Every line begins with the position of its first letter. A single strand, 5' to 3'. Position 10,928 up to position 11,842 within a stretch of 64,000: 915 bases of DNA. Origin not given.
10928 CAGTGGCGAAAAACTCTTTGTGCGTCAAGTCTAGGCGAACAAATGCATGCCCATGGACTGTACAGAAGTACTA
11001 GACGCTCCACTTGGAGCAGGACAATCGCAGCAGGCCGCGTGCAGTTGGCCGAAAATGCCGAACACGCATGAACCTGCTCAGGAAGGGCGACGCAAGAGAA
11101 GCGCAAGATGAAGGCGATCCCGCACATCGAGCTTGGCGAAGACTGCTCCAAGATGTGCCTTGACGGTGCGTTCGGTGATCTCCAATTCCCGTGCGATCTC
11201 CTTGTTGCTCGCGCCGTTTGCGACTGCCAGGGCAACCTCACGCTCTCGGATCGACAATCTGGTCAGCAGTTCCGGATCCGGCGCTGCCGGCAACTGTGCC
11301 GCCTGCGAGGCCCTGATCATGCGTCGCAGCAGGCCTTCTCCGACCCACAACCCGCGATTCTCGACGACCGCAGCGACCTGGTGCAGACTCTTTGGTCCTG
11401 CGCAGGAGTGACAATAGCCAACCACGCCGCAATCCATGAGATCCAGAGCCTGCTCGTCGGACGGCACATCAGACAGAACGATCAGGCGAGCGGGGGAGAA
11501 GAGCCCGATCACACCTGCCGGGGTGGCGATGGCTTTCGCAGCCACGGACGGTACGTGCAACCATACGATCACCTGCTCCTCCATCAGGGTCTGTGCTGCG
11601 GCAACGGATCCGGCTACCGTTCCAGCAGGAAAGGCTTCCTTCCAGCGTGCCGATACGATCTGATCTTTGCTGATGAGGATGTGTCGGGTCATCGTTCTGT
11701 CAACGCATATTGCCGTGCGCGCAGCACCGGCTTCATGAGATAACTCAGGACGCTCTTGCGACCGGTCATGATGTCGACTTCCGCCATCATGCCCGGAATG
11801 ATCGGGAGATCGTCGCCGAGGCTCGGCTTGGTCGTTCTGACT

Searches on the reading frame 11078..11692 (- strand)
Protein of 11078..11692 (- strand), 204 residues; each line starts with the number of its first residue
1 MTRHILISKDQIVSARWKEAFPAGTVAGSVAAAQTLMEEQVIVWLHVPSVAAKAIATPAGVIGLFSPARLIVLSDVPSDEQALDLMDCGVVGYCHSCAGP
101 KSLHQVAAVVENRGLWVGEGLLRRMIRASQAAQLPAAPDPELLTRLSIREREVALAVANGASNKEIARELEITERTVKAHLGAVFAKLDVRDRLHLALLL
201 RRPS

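Call 10: search_protein_families(library=pfam, proteins=[window:11078-11692:-], max_evalue=0.001)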
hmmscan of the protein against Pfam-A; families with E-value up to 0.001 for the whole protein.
window:11078-11692:- (204 aa): 4 families
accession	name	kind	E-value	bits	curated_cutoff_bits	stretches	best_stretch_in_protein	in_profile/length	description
PF00196.25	GerE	-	3.1e-17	62.4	23.5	1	146-199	3-56/57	Bacterial regulatory proteins, luxR family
PF08281.18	Sigma70_r4_2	-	2.4e-07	30.7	25.7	1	141-182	6-48/54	Sigma-70, region 4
PF07638.17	Sigma70_ECF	-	0.0006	20.2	21.1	1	150-188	141-179/185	ECF sigma factor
PF13384.12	HTH_23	-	0.00098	19.3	24.6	1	151-178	8-35/50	Homeodomain-like domain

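Call 76: search_protein_families(library=ncbifam, proteins=[window:11078-11692:-], max_evalue=0.00001)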
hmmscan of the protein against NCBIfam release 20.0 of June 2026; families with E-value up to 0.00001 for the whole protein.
window:11078-11692:- (204 aa): 18 families
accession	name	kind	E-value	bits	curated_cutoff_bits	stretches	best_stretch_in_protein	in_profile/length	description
NF007935.0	PRK10651.1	equivalog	3.6e-13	49.2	250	1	68-198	81-208/216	two-component system response regulator NarL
NF007708.0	PRK10403.1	equivalog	6.3e-12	45.4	343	1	68-199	81-207/215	nitrate/nitrite response regulator protein NarP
TIGR03020.2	EpsA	equivalog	6.7e-12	45.6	170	1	122-195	167-240/247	XrtB/PEP-CTERM-associated transcriptional regulator EpsA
NF007505.1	PRK10100.1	equivalog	2.3e-11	43.8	250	1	143-193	142-192/204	biofilm master transcriptional regulator CsgD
NF041830.1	RR_TF_ErdR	exception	2.1e-10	40.7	390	1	143-201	148-206/213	response regulator transcription factor ErdR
NF052366.1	photon_PedR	equivalog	3.2e-09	36.8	120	1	145-196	2-53/74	photosynthetic electron transport-dependent transcriptional regulator PedR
NF052445.1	RespRegMctR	equivalog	3.4e-09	36.4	300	1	144-191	143-190/205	two-component system response regulator MctR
NF011896.0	PRK15369.1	equivalog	3.4e-08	33.3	242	1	69-196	79-200/211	two component system response regulator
NF047785.1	respo_reg_MadR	equivalog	5e-08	32.6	300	1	144-193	147-196/209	MadR family response regulator transcription factor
NF006900.1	PRK09390.1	equivalog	5.1e-08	32.7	255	1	143-192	140-189/203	response regulator FixJ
NF007018.1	PRK09483.1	equivalog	7.5e-08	32.3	280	1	61-198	69-201/217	UvrY/SirA/GacA family response regulator transcription factor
NF040749.1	tetrathio_RR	equivalog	3.5e-07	30.1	290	1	144-192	132-180/191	tetrathionate respiration response regulator TtrR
NF041232.1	BagY_FevT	exception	3.7e-07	29.3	700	1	145-196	296-347/367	LuxR family transcriptional regulator BagY/FevT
TIGR03541.1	reg_near_HchA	equivalog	6.8e-07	29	215.6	1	134-191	160-217/232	PA1136 family autoinducer-binding transcriptional regulator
NF050132.1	TransRegAbsR2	equivalog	1.3e-06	27.4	850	1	126-196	512-581/582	LuxR family transcriptional regulator AbsR2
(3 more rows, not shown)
